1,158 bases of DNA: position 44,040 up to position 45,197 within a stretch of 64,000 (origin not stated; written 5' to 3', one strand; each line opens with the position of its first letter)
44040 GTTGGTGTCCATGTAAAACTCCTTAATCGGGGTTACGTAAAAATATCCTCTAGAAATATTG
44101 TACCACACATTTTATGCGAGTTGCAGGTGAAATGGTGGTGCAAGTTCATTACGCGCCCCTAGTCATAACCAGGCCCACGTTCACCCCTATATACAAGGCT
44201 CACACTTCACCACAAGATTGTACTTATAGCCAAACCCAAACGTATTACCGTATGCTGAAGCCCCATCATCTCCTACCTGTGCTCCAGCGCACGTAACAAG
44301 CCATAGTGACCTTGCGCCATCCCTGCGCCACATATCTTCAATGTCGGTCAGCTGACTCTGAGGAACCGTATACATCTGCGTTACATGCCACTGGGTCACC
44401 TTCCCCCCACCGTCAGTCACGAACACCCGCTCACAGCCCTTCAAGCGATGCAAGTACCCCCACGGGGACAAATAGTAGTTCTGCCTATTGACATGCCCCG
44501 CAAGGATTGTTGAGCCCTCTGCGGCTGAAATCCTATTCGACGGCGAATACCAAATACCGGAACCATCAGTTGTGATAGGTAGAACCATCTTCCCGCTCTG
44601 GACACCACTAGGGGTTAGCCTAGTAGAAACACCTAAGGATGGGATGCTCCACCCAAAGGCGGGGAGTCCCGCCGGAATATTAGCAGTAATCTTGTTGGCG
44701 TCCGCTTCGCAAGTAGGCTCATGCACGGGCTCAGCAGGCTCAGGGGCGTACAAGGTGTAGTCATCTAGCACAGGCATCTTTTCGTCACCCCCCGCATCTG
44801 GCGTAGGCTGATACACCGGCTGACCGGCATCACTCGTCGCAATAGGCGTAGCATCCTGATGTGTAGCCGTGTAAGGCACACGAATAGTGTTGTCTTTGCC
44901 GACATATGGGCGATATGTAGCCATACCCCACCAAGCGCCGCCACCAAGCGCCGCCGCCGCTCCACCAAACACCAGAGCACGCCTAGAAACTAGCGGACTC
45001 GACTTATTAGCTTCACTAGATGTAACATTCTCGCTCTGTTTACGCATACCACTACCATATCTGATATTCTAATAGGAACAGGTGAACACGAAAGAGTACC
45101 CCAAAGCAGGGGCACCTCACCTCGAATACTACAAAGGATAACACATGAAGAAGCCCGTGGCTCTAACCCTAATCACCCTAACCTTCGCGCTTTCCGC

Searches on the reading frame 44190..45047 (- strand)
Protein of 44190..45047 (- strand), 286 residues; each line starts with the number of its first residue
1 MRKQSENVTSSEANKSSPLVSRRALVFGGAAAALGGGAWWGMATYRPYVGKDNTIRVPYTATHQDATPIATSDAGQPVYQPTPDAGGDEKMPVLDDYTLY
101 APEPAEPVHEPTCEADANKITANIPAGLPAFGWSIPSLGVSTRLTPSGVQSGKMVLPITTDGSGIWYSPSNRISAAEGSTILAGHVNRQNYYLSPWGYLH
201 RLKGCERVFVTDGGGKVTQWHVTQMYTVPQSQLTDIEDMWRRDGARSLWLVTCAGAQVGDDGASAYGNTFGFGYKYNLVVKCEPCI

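Call 98: search_protein_families(library=pfam, proteins=[window:44190-45047:-], max_evalue=0.0001)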
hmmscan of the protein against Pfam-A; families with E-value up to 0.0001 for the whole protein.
window:44190-45047:- (286 aa): 1 family
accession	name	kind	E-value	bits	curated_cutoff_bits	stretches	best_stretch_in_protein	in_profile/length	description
PF04203.18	Sortase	-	4.2e-10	39.9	26.6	1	135-256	3-110/125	Sortase domain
